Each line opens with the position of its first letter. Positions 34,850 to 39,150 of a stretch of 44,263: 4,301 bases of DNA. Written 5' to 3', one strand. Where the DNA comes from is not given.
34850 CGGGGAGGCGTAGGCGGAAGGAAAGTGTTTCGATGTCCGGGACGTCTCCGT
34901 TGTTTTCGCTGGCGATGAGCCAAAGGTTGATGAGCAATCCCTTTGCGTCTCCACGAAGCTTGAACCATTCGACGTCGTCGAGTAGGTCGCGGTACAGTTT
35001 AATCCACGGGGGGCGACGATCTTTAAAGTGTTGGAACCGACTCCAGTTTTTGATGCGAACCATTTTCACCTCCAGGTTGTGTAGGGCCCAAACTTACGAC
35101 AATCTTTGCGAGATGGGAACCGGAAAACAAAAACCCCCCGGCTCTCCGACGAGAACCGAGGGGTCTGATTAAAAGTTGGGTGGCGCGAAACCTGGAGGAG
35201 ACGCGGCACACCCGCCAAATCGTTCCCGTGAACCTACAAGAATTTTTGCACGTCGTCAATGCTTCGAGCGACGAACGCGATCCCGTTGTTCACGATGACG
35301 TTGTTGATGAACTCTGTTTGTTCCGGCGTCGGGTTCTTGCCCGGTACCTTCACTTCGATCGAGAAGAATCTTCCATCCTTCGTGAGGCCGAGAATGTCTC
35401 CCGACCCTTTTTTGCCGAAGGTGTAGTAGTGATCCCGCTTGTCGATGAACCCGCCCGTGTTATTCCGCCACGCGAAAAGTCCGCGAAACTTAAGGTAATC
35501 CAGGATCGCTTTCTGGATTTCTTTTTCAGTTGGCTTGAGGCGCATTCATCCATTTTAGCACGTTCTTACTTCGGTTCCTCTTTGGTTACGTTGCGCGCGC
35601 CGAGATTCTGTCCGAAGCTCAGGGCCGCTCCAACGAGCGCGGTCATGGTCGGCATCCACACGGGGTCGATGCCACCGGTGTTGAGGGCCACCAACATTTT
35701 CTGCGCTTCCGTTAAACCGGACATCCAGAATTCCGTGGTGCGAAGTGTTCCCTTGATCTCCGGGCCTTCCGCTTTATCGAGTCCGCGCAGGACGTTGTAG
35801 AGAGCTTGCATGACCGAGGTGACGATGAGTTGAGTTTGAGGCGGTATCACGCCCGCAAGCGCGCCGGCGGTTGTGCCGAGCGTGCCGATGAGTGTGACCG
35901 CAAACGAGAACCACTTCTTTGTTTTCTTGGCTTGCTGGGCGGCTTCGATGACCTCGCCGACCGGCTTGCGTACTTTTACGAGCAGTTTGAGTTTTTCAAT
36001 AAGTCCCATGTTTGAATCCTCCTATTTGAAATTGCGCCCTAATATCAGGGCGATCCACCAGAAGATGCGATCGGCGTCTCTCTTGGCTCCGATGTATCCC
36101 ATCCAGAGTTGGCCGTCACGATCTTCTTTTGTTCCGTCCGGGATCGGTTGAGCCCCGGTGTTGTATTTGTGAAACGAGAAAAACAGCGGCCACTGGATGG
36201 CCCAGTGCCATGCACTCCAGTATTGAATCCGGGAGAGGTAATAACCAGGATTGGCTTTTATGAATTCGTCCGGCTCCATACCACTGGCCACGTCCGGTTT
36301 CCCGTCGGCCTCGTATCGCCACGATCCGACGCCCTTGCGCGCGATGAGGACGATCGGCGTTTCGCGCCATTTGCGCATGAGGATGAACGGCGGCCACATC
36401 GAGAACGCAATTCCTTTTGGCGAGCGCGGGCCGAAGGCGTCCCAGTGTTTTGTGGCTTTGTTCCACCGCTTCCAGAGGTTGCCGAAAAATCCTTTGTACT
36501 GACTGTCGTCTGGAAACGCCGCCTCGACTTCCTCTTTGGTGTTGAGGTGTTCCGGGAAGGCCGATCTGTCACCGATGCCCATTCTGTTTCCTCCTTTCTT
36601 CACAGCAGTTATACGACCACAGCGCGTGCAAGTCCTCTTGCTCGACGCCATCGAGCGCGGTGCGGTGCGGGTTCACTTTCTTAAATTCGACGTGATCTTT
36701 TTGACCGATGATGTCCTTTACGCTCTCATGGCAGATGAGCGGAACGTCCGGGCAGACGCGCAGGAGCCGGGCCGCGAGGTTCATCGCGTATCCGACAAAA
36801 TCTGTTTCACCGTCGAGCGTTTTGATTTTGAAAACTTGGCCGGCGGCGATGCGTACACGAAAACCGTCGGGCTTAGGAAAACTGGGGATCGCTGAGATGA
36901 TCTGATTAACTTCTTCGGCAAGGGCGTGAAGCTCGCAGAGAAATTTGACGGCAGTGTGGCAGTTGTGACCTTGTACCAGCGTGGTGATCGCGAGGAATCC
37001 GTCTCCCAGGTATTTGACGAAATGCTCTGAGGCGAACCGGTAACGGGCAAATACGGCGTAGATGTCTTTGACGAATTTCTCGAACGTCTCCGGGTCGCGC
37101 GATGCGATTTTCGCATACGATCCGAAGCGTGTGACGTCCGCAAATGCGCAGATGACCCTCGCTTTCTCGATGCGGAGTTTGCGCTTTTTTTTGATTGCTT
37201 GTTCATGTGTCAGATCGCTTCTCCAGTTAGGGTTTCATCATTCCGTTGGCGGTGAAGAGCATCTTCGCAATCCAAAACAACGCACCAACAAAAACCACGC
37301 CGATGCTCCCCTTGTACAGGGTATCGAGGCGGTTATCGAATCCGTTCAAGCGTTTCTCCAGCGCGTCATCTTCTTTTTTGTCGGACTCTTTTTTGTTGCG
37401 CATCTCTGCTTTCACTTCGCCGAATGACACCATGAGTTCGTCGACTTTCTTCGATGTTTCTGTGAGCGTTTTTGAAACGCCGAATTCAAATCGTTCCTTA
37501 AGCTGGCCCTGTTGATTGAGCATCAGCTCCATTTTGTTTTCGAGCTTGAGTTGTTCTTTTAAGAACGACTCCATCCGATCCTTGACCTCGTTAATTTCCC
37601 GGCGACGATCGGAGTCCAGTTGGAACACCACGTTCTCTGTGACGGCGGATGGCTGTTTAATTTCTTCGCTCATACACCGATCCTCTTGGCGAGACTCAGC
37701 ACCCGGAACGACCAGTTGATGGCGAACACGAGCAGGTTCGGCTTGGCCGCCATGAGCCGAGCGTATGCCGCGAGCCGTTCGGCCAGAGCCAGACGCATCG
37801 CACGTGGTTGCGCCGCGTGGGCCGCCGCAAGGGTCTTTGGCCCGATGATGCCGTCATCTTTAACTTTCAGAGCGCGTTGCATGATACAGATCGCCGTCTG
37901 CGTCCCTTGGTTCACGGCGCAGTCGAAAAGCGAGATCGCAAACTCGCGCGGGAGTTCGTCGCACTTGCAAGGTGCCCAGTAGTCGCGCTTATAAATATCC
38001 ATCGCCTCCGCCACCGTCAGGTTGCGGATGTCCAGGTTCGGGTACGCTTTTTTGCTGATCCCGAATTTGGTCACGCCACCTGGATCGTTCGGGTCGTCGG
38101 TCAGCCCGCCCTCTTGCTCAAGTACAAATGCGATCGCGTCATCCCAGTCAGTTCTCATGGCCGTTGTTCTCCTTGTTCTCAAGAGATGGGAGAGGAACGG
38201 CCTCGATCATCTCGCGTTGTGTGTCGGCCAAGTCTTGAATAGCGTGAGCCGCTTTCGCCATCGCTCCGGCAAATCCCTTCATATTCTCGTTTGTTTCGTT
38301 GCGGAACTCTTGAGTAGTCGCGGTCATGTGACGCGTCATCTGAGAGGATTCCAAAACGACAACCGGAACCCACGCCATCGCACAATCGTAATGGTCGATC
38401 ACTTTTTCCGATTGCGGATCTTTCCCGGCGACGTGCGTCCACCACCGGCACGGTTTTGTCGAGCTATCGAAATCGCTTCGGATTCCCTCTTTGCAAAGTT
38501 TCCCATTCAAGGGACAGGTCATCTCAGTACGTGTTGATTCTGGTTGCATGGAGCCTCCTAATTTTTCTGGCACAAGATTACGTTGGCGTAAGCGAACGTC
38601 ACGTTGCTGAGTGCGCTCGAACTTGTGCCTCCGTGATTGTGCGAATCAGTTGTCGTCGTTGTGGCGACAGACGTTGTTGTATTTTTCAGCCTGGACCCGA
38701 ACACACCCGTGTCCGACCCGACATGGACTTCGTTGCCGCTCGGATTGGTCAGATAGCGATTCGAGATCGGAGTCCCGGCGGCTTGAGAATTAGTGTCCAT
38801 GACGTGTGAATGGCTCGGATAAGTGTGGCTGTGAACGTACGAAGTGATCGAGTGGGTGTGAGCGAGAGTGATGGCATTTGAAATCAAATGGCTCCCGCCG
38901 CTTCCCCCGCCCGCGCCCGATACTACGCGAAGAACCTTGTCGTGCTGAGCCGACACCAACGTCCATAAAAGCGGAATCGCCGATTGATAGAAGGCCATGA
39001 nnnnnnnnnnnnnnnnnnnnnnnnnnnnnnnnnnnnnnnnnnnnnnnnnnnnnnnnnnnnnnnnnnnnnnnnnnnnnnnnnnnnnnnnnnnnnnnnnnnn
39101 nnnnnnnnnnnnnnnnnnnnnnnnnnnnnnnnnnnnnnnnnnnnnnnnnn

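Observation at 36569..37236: Cryptic class III nucleotidyl cyclase gene with no canonical in-frame start; access through an A8 slippery run or a CTG codon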

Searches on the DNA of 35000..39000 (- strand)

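Call 18: search_dna_similar(query=window:35000-39000:-, collection=phages, mode=near)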
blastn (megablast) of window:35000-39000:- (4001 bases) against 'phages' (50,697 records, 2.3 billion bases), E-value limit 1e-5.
No match.

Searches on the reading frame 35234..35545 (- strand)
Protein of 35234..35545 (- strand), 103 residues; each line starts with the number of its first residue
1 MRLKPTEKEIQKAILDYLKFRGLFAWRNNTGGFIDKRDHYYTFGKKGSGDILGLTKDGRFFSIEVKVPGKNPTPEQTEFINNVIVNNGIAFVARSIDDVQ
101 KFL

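Call 69: search_protein_families(library=pfam, proteins=[window:35234-35545:-], max_evalue=0.01)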
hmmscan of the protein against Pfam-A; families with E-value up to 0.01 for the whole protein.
window:35234-35545:- (103 aa): 1 family
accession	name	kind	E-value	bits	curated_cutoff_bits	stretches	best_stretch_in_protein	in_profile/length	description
PF08774.17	VRR_NUC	-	0.0004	20.9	23.8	1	41-95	57-114/116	VRR-NUC domain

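Call 70: search_protein_families(library=phrogs, proteins=[window:35234-35545:-], max_evalue=0.001)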
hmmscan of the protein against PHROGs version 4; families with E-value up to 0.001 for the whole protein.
window:35234-35545:- (103 aa): 3 families
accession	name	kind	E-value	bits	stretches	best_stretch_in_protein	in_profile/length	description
phrog_93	-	DNA, RNA and nucleotide metabolism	4.8e-19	69.4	1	6-103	353-438/613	endonuclease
phrog_5702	-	DNA, RNA and nucleotide metabolism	3.6e-08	34.3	1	45-101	4-61/70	Holliday junction resolvase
phrog_824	-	unknown function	6.7e-07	30.5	1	45-102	111-170/265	-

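Call 95: search_protein_families(library=padloc, proteins=[window:35234-35545:-], max_evalue=0.1)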
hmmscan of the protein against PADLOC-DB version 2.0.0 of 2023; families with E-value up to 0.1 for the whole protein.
window:35234-35545:- (103 aa): 0 families

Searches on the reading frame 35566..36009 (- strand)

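Call 69: search_protein_families(library=pfam, proteins=[window:35566-36009:-], max_evalue=0.01)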
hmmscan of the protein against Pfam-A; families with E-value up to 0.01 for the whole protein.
window:35566-36009:- (147 aa): 0 families

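Call 70: search_protein_families(library=phrogs, proteins=[window:35566-36009:-], max_evalue=0.001)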
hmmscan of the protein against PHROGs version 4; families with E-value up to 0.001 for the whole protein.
window:35566-36009:- (147 aa): 0 families

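Call 95: search_protein_families(library=padloc, proteins=[window:35566-36009:-], max_evalue=0.1)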
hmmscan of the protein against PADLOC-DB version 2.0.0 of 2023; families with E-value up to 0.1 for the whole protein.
window:35566-36009:- (147 aa): 1 family
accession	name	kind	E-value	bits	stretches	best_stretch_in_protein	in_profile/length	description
PDLC01838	CARF2--CARF_HEPN_CARF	-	0.031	10.9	1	11-66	362-415/522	-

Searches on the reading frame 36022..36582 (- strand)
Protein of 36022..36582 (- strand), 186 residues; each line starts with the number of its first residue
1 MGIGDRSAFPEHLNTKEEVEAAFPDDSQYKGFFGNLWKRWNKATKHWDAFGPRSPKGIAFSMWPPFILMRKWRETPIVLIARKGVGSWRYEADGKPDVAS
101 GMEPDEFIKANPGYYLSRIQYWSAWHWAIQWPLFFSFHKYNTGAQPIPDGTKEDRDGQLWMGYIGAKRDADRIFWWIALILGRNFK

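Call 69: search_protein_families(library=pfam, proteins=[window:36022-36582:-], max_evalue=0.01)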
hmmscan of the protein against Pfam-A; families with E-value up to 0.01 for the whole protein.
window:36022-36582:- (186 aa): 0 families

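Call 70: search_protein_families(library=phrogs, proteins=[window:36022-36582:-], max_evalue=0.001)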
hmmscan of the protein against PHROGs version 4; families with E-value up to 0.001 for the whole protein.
window:36022-36582:- (186 aa): 0 families

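Call 81: find_homologous_proteins(query=window:36022-36582:-, max_evalue=0.001)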
Query window:36022-36582:- (186 aa): 62 proteins with E <= 0.001 among 78 candidates.
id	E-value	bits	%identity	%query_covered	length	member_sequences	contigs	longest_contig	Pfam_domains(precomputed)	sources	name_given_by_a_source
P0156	3.2e-128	444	100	100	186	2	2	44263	-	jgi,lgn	jgi:hypothetical protein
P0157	7.5e-87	309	70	97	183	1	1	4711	-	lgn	-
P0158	4.0e-80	286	68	100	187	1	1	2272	-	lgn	-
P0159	8.0e-80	286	66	97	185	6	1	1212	-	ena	-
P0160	3.8e-76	273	63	100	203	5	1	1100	-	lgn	-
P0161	5.8e-76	273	64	97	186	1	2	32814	-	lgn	-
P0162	7.6e-72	259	64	100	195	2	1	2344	-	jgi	jgi:hypothetical protein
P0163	7.5e-71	256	62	97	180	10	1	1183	-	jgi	jgi:hypothetical protein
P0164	5.2e-69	250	61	97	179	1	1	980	-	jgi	jgi:hypothetical protein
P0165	1.0e-68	249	59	97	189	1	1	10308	-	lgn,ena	-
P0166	1.5e-68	249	58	97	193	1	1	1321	-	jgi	jgi:hypothetical protein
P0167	3.1e-68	248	60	97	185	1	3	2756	-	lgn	-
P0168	1.4e-65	239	59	100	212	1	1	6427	-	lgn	-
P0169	6.3e-62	227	57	97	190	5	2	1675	-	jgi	jgi:hypothetical protein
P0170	9.5e-59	217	56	100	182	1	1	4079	-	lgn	-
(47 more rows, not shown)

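Call 82: find_encoding_contigs(protein=P0157, flank=3000, max_places=2)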
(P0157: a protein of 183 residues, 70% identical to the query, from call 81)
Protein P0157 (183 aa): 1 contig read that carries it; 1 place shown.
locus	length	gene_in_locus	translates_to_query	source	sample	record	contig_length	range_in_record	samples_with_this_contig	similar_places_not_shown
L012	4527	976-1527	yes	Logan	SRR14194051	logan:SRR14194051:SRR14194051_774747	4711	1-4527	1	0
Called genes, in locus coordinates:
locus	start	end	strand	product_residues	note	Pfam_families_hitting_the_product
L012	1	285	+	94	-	?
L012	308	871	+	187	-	-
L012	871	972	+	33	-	-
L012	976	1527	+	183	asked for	-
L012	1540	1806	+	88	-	-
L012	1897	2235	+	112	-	PF08774:VRR_NUC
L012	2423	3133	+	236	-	-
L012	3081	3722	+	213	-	-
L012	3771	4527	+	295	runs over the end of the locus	-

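Call 83: find_encoding_contigs(protein=P0161, flank=3000, max_places=2)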
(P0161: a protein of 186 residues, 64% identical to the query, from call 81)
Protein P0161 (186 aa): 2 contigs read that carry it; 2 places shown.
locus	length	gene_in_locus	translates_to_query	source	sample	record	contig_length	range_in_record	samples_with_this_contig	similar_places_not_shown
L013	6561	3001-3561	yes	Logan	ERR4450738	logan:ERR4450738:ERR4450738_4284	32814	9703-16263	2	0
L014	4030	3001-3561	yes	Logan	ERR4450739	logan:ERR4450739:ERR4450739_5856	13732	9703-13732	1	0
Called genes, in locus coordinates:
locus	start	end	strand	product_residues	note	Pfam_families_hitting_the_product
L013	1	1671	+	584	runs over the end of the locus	-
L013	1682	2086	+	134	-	-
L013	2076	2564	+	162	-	PF05838:Glyco_hydro_108, PF09374:PG_binding_3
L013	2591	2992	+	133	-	-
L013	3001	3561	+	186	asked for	-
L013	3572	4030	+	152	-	-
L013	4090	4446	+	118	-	-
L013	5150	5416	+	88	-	-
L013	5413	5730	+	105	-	PF24746:DUF7694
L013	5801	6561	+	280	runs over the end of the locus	-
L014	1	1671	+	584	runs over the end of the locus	-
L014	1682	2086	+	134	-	-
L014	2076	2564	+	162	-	PF05838:Glyco_hydro_108, PF09374:PG_binding_3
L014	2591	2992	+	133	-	-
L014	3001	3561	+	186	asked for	-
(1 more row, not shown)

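Call 84: find_encoding_contigs(protein=P0165, flank=3000, max_places=2)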
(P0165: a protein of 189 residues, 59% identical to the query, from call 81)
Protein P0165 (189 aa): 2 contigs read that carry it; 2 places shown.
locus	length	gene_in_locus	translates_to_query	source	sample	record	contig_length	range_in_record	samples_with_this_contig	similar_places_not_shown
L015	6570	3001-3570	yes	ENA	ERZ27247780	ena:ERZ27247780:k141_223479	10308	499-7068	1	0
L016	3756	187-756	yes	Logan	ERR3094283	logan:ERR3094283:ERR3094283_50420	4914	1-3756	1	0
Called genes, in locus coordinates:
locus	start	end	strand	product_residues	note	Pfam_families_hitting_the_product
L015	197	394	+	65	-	-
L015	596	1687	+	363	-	PF01555:N6_N4_Mtase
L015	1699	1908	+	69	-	-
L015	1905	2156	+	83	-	-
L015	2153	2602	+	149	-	-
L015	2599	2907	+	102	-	-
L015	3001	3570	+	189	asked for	-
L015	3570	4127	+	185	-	-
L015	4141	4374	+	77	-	-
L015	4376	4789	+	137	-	-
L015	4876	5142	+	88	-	-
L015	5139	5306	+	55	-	-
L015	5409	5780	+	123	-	-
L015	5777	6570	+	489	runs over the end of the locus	PF03237:Terminase_6N (weak)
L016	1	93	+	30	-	?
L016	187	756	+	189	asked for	-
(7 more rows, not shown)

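Call 86: find_encoding_contigs(protein=P0158, flank=3000, max_places=2)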
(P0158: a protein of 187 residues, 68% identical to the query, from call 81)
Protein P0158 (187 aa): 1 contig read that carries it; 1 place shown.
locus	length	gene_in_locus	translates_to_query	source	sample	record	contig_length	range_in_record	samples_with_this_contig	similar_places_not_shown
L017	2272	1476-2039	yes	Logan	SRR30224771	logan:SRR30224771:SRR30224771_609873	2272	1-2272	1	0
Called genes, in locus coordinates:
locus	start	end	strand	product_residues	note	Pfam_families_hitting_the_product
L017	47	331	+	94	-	-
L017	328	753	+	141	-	-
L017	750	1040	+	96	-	-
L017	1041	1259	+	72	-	-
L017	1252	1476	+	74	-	-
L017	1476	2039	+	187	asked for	-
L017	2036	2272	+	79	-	?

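Call 87: find_encoding_contigs(protein=P0168, flank=3500, max_places=2)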
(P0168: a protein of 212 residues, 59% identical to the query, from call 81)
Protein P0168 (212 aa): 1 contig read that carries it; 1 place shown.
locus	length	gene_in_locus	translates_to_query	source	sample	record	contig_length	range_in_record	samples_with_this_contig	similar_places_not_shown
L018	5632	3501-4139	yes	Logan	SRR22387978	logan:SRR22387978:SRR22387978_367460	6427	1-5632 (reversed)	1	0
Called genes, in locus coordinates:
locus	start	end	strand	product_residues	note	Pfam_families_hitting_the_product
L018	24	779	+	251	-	PF00145:DNA_methylase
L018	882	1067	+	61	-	-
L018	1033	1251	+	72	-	-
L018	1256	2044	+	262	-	-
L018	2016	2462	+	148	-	-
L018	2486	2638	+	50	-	-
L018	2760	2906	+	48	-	-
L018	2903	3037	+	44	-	-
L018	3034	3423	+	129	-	PF05766:NinG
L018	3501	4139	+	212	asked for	-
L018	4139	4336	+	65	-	-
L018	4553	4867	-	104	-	-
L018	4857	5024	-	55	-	-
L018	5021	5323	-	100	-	-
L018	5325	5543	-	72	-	-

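Call 92: list_cluster_members(proteins=[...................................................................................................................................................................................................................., P0156])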
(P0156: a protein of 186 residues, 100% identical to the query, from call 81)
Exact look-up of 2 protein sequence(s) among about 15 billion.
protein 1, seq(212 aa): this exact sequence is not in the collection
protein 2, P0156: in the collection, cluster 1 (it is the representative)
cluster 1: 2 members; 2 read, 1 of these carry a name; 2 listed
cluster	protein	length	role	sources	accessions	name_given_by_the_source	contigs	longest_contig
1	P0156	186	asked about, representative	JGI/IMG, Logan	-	hypothetical protein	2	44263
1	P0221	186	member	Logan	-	-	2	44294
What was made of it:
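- Tried and rejected: Near-identical Logan genome (44,294 bp): found in call 92 but could not be fetched because the contig look-ups were used up.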

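Call 95: search_protein_families(library=padloc, proteins=[window:36022-36582:-], max_evalue=0.1)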
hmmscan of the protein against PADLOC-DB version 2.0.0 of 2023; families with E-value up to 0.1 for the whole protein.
window:36022-36582:- (186 aa): 0 families
